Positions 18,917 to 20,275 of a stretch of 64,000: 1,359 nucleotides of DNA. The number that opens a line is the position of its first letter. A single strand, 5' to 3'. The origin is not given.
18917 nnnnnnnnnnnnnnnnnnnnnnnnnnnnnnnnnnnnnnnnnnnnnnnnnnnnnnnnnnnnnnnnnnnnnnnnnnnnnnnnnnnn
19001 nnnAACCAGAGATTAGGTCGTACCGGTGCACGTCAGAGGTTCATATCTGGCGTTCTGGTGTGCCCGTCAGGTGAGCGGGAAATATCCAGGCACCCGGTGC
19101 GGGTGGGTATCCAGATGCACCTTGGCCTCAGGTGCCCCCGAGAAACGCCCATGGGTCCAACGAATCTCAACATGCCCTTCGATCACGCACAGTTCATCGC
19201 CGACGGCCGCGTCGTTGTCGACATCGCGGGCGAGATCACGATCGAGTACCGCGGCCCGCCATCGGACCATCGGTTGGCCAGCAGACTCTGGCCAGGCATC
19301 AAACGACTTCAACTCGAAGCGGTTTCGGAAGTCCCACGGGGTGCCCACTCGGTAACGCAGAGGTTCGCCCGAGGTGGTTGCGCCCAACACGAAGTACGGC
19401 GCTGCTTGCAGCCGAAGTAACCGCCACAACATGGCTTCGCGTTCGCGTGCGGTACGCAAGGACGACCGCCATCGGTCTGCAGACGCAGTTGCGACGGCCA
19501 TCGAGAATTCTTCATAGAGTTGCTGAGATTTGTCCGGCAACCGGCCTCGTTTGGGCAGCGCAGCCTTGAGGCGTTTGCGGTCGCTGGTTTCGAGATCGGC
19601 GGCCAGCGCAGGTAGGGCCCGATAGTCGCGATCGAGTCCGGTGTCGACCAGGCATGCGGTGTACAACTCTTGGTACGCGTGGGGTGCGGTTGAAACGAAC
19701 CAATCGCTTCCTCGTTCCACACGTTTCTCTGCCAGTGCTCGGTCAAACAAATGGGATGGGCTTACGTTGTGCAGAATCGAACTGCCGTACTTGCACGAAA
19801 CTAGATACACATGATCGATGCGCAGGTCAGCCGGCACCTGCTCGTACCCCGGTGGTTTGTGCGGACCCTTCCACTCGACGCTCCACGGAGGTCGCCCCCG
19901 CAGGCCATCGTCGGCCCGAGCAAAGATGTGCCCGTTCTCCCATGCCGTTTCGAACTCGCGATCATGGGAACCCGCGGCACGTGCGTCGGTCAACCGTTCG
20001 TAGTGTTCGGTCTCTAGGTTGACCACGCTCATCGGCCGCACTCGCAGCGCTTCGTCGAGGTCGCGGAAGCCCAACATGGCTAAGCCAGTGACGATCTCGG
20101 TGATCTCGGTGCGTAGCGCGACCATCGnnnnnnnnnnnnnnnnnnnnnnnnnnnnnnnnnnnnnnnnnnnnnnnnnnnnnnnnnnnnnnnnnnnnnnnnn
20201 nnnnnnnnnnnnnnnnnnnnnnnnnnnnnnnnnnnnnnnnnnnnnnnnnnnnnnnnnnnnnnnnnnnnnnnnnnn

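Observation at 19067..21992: Three-gene, translationally coupled methyltransferase operon with two unassignable partners (candidate atypical R-M or defence module)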

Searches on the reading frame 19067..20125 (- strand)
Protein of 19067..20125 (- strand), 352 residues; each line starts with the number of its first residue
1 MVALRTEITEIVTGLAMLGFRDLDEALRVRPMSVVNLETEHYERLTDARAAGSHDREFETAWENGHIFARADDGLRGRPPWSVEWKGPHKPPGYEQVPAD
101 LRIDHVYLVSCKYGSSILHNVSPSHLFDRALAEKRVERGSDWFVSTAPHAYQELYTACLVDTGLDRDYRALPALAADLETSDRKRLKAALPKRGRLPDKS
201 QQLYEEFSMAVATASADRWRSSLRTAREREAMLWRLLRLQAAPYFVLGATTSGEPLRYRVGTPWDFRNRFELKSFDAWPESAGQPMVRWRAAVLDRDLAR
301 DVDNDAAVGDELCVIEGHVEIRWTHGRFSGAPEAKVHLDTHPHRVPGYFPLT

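Call 3: search_protein_families(library=pfam, proteins=[window:19067-20125:-], max_evalue=1)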
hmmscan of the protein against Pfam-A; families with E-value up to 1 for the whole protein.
window:19067-20125:- (352 aa): 1 family
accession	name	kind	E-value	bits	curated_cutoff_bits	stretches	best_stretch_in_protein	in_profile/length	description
PF03730.19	Ku_C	-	0.024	15.7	23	1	164-217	12-64/90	Ku70/Ku80 C-terminal arm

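Call 4: search_protein_families(library=padloc, proteins=[window:19067-20125:-], max_evalue=1)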
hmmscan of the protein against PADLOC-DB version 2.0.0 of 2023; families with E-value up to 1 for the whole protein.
window:19067-20125:- (352 aa): 0 families

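Call 5: search_protein_families(library=ncbifam, proteins=[window:19067-20125:-], max_evalue=1)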
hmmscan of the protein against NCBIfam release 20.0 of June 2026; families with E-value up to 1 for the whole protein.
window:19067-20125:- (352 aa): 1 family
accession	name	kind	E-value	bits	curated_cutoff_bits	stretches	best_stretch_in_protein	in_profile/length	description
NF002294.1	PRK01221.1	equivalog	0.06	12.8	350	1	202-252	241-291/300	deoxyhypusine synthase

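Call 6: find_homologous_proteins(query=window:19067-20125:-)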
Query window:19067-20125:- (352 aa): 2051 proteins with E <= 0.001 among 8000 candidates; the best 120 are listed.
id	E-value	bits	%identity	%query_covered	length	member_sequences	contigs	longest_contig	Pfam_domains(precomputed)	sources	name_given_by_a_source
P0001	4.4e-236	800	99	100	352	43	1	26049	-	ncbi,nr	ncbi:hypothetical protein K0U73_00685 [bacterium]|nr:hypothetical protein [bacterium]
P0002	8.3e-197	671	84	100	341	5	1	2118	-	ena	-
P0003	1.8e-196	670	80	100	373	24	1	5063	-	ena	-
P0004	3.6e-195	666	83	100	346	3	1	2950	-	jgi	-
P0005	1.5e-194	664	82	100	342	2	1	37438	-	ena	-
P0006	1.4e-193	661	80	100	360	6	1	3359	-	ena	-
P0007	1.6e-193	660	82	100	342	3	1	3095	-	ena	-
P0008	2.3e-193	660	82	99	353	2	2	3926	-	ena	-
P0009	6.5e-192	655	82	100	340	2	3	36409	-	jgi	-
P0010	1.0e-191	654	81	100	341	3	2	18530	-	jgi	-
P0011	6.2e-191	652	79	100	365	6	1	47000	-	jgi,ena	-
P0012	2.2e-190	650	81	100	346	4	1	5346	-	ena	-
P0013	2.4e-190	650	80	100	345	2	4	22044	-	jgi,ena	-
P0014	4.2e-188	643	80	100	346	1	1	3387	-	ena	-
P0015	4.3e-188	642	80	100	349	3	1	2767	-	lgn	-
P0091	2.3e-132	459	61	100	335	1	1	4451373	-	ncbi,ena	-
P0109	1.2e-127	444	58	100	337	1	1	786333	-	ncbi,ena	-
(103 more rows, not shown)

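Call 7: search_solved_structures(query=window:19067-20125:-, max_evalue=10)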
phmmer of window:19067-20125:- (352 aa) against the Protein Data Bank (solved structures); distinct sequences matched with E-value up to 10: 0.

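Call 11: find_related_loci(query=A1, collection=genome_contigs, flank=6000)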
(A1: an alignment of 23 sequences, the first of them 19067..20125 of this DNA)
Query A1 (352 aa) in genome_contigs; peptide patterns used: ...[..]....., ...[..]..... (x = any residue, [..] = any of these).
598 stretches matched a pattern (row limit reached: there are more); 594 encode a relative of the query (tblastn E <= 1e-3); the best 80 are kept; 80 distinct loci.
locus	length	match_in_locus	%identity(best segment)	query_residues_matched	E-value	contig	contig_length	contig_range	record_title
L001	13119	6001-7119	80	1-352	0e+0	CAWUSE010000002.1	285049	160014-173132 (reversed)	MAG: uncultured Acidimicrobiales bacterium isolate HER19_SLT_250_bin_2_1 genome assembly, contig: HER19_SLT_250_bin_2-re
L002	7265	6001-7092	77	1-352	0e+0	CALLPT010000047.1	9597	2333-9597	MAG: uncultured Acidimicrobiales bacterium isolate L2_Bin_Bin_77_1 genome assembly, contig: c_000001811011, whole genome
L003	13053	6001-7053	78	1-352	0e+0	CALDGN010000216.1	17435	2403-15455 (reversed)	MAG: uncultured Acidimicrobiales bacterium isolate B4_Bin_Bin_32_sub_1 genome assembly, contig: c_000001315972, whole ge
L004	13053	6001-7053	78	1-352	0e+0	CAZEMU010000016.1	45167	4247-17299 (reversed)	MAG TPA_asm: uncultured Acidimicrobiaceae bacterium isolate SRP268394_co1_129 genome assembly, contig: NODE_1295_length_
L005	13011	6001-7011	77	1-351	0e+0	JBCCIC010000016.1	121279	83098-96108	MAG: Actinomycetota bacterium isolate P01_B01_bin.81 k141_2692324_length_121279_cov_86.2437, whole genome shotgun sequen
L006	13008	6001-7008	75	1-351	8e-176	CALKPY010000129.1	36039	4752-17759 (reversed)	MAG: uncultured Acidimicrobiales bacterium isolate R2_Bin_Bin_131_sub_1 genome assembly, contig: c_000002601918, whole g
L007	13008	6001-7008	68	1-351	9e-158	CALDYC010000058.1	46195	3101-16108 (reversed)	MAG: uncultured Acidimicrobiales bacterium isolate R2_Bin_METABAT__11_1 genome assembly, contig: c_000000823989, whole g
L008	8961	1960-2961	64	3-352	4e-146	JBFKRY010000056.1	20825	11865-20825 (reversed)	MAG: Acidimicrobiales bacterium isolate Mix_sand23.2022.09.D.29 k141_1648126_length_20825_cov_11.6188, whole genome shot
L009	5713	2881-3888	64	1-352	2e-145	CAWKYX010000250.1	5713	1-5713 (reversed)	MAG: Acidimicrobiia bacterium isolate CB4_SCM.92 genome assembly, contig: Ga0302127_10010111, whole genome shotgun seque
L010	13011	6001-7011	62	1-352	6e-142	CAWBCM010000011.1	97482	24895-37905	MAG: uncultured Acidimicrobiales bacterium isolate MFD02832.bin.2.31 genome assembly, contig: contig_28374, whole genome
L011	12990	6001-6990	63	6-352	2e-141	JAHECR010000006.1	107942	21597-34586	MAG: Acidimicrobiaceae bacterium isolate Ww174 NODE_198_length_107942_cov_4.458297, whole genome shotgun sequence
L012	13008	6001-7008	64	1-352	4e-141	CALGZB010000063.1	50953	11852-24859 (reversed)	MAG: uncultured Acidimicrobiales bacterium isolate H3_Bin_METABAT__239_1 genome assembly, contig: c_000001123295, whole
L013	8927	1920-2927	63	1-352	2e-140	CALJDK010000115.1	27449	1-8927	MAG: uncultured Acidimicrobiales bacterium isolate R2_Bin_MAXBIN__011_sub_1 genome assembly, contig: c_000000062841, who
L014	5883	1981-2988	61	1-352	5e-140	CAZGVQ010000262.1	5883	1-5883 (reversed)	MAG TPA_asm: uncultured Acidimicrobiales bacterium isolate SRP114822_co3_21 genome assembly, contig: NODE_2644_length_58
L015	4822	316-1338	61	1-351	3e-140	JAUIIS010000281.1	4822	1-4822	MAG: Acidimicrobiia bacterium isolate Co_bin.273 NODE_101623_length_4822_cov_0.788498, whole genome shotgun sequence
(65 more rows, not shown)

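Call 17: predict_structure(alignment_id=A1)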
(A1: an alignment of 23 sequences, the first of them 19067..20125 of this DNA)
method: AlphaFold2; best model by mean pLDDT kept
length: 352 residues; sequences in the alignment: 23
mean_pLDDT: 80.5   pTM: 0.78
mean pLDDT of the five models: 80.5, 79.7, 78.4, 73.9, 71.7
residues with pLDDT >= 90: 125; 70-90: 152; 50-70: 49; < 50: 26
segments of 3 or more residues with pLDDT < 50: 89-104, 130-137
pLDDT, mean of each block of 10 residues (from residue 1): 79 88 93 84 95 93 87 58 62 41 53 73 76 48 90 95 89 91 90 88 95 94 89 76 75 83 78 94 92 84 53 91 69 87 86 77
secondary structure, 60 per line:
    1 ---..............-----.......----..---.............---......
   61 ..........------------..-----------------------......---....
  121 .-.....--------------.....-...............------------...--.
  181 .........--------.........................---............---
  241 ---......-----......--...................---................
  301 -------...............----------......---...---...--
elements in order: H4-17 H23-29 H39-51 H55-70 E108-113 E117-121 H123-127 H142-146 H148-162 H180-189 H198-222 H226-237 E244-249 E255-260 H263-269 E270-281 E285-295 H296-300 H308-311 E312-322 E333-338 E348-350

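Call 19: fold_search(model_id=the predicted structure, library=pdb)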
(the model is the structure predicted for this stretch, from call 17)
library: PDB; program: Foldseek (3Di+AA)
matches with E <= 10: 490; with E <= 0.001: 0
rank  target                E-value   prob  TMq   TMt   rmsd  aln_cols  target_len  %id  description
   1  4fma_F                2.4e-01  0.08  0.13  0.13  13.9       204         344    8  EspG structure (released 2012-09-05)
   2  8rtd_Y                3.5e-01  0.05  0.10  0.17  25.0       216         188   12  Stalk-Arches-IMC structure from the fully-assembled R388 type IV secretion system determined by cryo-EM. (released 2024-06-19)
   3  7o41_E                4.9e-01  0.03  0.10  0.15  25.8       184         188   14  Hexameric composite model of the Inner Membrane Complex (IMC) with the Arches from the fully-assembled R388 type IV se (released 2022-06-22)
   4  6ta7_C                5.5e-01  0.06  0.13  0.25  10.4       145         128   12  CRYSTAL STRUCTURE OF HUMAN G3BP1-NTF2 IN COMPLEX WITH HUMAN CAPRIN1-DERIVED SOLOMON MOTIF (released 2021-05-12)
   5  5tc1_M                5.8e-01  0.02  0.10  0.10  30.7       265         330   10  In situ structures of the genome and genome-delivery apparatus in ssRNA bacteriophage MS2 (released 2016-12-07)
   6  8abt_B                6.2e-01  0.03  0.09  0.11  17.2       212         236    8  Crystal structure of NaLdpA in complex with the product analog Resveratrol (released 2023-02-01)
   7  4i4j_A                6.5e-01  0.04  0.09  0.17  13.0        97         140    6  The structure of SgcE10, the ACP-polyene thioesterase involved in C-1027 biosynthesis (released 2012-12-12)
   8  7uql_B                6.5e-01  0.02  0.07  0.14  13.4        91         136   10  Pathogenesis related 10-10 app from (released 2023-03-01)
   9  5fw5_B                6.9e-01  0.08  0.15  0.28   9.6       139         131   13  Crystal structure of human G3BP1 in complex with Semliki Forest Virus nsP3-25 comprising two FGDF motives (released 2016-07-20)
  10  7o41_D                7.8e-01  0.03  0.10  0.15  21.4       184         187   14  Hexameric composite model of the Inner Membrane Complex (IMC) with the Arches from the fully-assembled R388 type IV se (released 2022-06-22)
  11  3hk4_C                8.2e-01  0.30  0.10  0.27   4.4        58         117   12  CRYSTAL STRUCTURE OF A PUTATIVE SNOAL-LIKE POLYKETIDE CYCLASE [CARBOHYDRATE PHOSPHATASE] (MLR7391) FROM MESORHIZOBIUM  (released 2009-06-09)
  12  5wd6_B                8.2e-01  0.07  0.14  0.21  12.0       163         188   10  bovine salivary protein form 30b (released 2018-07-11)
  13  7o41_F                8.2e-01  0.03  0.10  0.16  34.1       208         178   12  Hexameric composite model of the Inner Membrane Complex (IMC) with the Arches from the fully-assembled R388 type IV se (released 2022-06-22)
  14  3e99                  8.7e-01  0.03  0.11  0.18  14.0       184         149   11  Crystal structure of the beta subunit of the benzoate 1,2-dioxygenase (benb, bmaa0186) from burkholderia mallei atcc 233 (released 2008-09-16)
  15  2rjz_A                9.2e-01  0.08  0.08  0.19  16.0        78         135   20  Crystal structure of the type 4 fimbrial biogenesis protein PilO from Pseudomonas aeruginosa (released 2007-11-06)
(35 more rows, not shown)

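Call 37: find_encoding_contigs(protein=P0091, flank=10000, max_places=2)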
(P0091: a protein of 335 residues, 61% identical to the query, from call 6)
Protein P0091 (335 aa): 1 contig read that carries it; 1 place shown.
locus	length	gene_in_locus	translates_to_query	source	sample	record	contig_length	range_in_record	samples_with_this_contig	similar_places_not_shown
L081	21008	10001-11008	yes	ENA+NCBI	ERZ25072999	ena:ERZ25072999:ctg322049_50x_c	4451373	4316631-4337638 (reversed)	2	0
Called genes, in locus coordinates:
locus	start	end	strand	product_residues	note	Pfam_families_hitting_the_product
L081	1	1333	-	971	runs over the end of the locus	PF00501:AMP-binding, PF13193:AMP-binding_C (weak), PF00550:PP-binding, PF13469:Sulfotransfer_3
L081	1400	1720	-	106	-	-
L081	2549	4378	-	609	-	PF00012:HSP70, PF06723:MreB_Mbl, PF00012:HSP70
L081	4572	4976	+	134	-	PF00011:HSP20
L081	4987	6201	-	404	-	PF12728:HTH_17 (weak), PF00285:Citrate_synt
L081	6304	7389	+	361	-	PF00285:Citrate_synt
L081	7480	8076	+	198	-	PF00440:TetR_N, PF16925:TetR_C_13, PF21993:TetR_C_13_2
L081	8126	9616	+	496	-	PF01555:N6_N4_Mtase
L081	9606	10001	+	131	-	-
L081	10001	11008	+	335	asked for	-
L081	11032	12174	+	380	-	PF00266:Aminotran_5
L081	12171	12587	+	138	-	PF11969:DcpS_C, PF01230:HIT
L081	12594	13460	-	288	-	-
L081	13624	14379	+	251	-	PF00106:adh_short, PF13561:adh_short_C2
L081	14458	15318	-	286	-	PF05096:Glu_cyclase_2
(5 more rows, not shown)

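Call 39: search_protein_representatives(alignment_id=A1)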
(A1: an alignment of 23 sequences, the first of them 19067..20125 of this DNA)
Query: 23 sequences, 337 profile positions. Proteins with E-value up to 0.001 (for the whole library): 613; up to 1e-10: 468; up to 1e-30: 200. The best 150 are listed.
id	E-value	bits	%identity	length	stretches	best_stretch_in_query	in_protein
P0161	5.4e-138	476.0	-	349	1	1-336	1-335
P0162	7.2e-128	442.7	-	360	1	1-336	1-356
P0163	4.6e-127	440.1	-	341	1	1-337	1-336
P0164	1.3e-123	428.7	-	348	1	1-336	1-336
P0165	2.0e-120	418.2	-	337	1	1-336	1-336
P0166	1.8e-119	415.1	-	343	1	3-336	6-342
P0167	8.2e-118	409.6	-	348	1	1-336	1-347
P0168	1.5e-113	395.6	-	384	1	2-336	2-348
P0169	3.2e-112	391.3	-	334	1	3-336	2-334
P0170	3.0e-111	388.1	-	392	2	164-336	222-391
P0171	3.7e-110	384.5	-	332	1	1-336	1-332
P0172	6.5e-110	383.7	-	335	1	3-336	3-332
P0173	5.0e-108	377.5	-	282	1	1-270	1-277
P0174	6.9e-108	377.0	-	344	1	1-336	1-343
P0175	4.7e-107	374.3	-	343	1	3-336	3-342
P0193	2.6e-93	329.1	-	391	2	166-336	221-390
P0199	7.4e-85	301.3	-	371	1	6-336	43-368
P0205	8.2e-79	281.4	-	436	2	3-197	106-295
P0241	1.7e-57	211.4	-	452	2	2-224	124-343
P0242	4.5e-57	210.0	-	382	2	36-164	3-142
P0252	3.5e-52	193.9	-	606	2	31-132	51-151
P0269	3.7e-49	183.9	-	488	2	1-134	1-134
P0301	5.1e-41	157.2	-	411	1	1-273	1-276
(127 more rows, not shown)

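Call 44: search_dna_similar(query=window:19067-20125:-, collection=plasmids, mode=protein, max_evalue=0.001)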
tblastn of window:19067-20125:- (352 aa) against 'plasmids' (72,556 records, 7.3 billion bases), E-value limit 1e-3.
No match.

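Call 45: search_dna_similar(query=window:19067-20125:-, collection=phages, mode=protein, max_evalue=0.001)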
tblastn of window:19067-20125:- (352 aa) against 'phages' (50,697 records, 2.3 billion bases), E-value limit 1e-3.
No match.

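Call 46: fold_search(model_id=the predicted structure, library=viral)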
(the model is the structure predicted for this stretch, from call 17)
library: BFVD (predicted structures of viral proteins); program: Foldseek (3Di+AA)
matches with E <= 10: 619; with E <= 0.001: 1
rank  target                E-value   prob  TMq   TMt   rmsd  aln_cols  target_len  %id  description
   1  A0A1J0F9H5            5.3e-04  0.98  0.29  0.20  11.8       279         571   10  (no name in the UniProt tables at hand)
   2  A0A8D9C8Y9            1.4e-03  0.99  0.43  0.33   9.5       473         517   11  Uncharacterized protein [uncultured marine phage]
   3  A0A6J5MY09            9.0e-02  0.08  0.09  0.18  15.3        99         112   12  Uncharacterized protein [uncultured Caudovirales phage]
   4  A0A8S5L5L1            1.2e-01  0.03  0.08  0.06  29.3       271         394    8  Maturation protein [ssRNA phage SRR7976323_2]
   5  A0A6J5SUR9            1.5e-01  0.05  0.11  0.04  25.8       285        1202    8  Uncharacterized protein [uncultured Caudovirales phage]
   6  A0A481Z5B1            1.7e-01  0.04  0.11  0.07  25.4       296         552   11  Uncharacterized protein [Pithovirus LCPAC202]
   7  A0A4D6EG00            2.3e-01  0.25  0.14  0.06   6.4        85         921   12  Uncharacterized protein [Pandoravirus celtis]
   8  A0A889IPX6            2.3e-01  0.06  0.12  0.15  22.9       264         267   11  (no name in the UniProt tables at hand)
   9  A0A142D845            2.6e-01  0.04  0.11  0.12  27.4       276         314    8  Maturation [Leviviridae sp.]
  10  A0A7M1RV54            2.7e-01  0.06  0.10  0.18  10.2       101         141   10  Uncharacterized protein [uncultured phage cr131_1]
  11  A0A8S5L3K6            2.9e-01  0.03  0.11  0.08  24.0       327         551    9  Maturation protein [ssRNA phage SRR6050738_2]
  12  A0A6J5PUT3            3.2e-01  0.04  0.10  0.06  23.9       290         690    8  Portal protein [uncultured Caudovirales phage]
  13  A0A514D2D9            3.6e-01  0.05  0.12  0.07  30.7       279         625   11  Uncharacterized protein [Leviviridae sp.]
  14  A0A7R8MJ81            4.6e-01  0.09  0.09  0.15  12.1        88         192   11  Uncharacterized protein [Klebsiella phage vB_KvM-Eowyn]
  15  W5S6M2                4.6e-01  0.06  0.08  0.20  10.7        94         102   12  Uncharacterized protein [Pithovirus sibericum]
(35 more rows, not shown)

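Call 47: search_protein_families(library=pfam, proteins=[P0252, P0269, P0241, P0205, P0170, P0193, P0301, P0199, P0242], max_evalue=0.01)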
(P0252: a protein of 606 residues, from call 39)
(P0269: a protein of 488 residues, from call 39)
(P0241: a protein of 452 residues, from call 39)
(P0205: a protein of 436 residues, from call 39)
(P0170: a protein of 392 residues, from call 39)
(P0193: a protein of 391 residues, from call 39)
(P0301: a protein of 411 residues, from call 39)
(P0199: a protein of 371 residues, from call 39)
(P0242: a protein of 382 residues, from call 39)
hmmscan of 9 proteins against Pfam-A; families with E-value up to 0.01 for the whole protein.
P0252 (606 aa): 5 families
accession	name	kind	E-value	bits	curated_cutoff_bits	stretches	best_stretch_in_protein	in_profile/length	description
PF13649.12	Methyltransf_25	-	8.2e-11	42.9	27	1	414-464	1-57/97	Methyltransferase domain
PF08241.18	Methyltransf_11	-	3.7e-08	34.3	21.2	1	415-463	1-52/95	Methyltransferase domain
PF13489.12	Methyltransf_23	-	1e-06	29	27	1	411-448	23-60/164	Methyltransferase domain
PF13847.12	Methyltransf_31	-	7.3e-06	26.2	27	1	413-452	6-48/145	Methyltransferase domain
PF08242.18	Methyltransf_12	-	7.5e-06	27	30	1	415-454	1-42/98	Methyltransferase domain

P0269 (488 aa): 0 families

P0241 (452 aa): 0 families

P0205 (436 aa): 0 families

P0170 (392 aa): 0 families

P0193 (391 aa): 0 families

P0301 (411 aa): 0 families

P0199 (371 aa): 0 families

P0242 (382 aa): 0 families

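Call 48: search_protein_families(library=phrogs, proteins=[window:19067-20125:-], max_evalue=0.1)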
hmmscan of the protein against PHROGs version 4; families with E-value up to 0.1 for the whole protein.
window:19067-20125:- (352 aa): 0 families

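Call 51: find_related_loci(query=A1, collection=viral_contigs, flank=8000)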
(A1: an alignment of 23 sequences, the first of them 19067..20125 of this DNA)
Query A1 (352 aa) in viral_contigs; peptide patterns used: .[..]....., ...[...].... (x = any residue, [..] = any of these).
41 stretches matched a pattern, but none encodes a relative of the query by tblastn (E <= 1e-3).

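Call 52: find_encoding_contigs(protein=P0109, flank=10000, max_places=2)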
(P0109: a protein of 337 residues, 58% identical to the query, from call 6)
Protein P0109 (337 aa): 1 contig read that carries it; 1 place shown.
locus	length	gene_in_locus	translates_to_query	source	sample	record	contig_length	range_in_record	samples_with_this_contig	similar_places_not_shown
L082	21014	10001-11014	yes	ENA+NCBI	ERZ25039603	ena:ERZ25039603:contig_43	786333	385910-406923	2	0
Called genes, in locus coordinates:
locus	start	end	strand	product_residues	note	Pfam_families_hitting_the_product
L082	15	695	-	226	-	PF00072:Response_reg, PF00486:Trans_reg_C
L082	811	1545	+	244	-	-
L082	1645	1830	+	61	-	-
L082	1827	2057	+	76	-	-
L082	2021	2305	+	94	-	-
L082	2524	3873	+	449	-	PF02720:DUF222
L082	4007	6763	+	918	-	PF00384:Molybdopterin, PF01568:Molydop_binding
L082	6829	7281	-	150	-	PF13577:SnoaL_4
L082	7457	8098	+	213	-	PF03061:4HBT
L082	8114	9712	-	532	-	PF01266:DAO (weak), PF01593:Amino_oxidase (weak), PF01946:Thi4 (weak), PF07992:Pyr_redox_2 (faint), PF12831:FAD_oxidored (faint), PF13450:NAD_binding_8, PF00890:FAD_binding_2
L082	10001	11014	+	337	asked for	-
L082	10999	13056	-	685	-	PF09594:GT87, PF13641:Glyco_tranf_2_3, PF00535:Glycos_transf_2, PF10111:Glyco_tranf_2_2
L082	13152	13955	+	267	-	PF00106:adh_short, PF01370:Epimerase, PF08659:KR (weak), PF13460:NAD_binding_10 (weak), PF13561:adh_short_C2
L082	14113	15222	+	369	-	PF08100:Dimerisation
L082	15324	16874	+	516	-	PF00561:Abhydrolase_1, PF08386:Abhydrolase_4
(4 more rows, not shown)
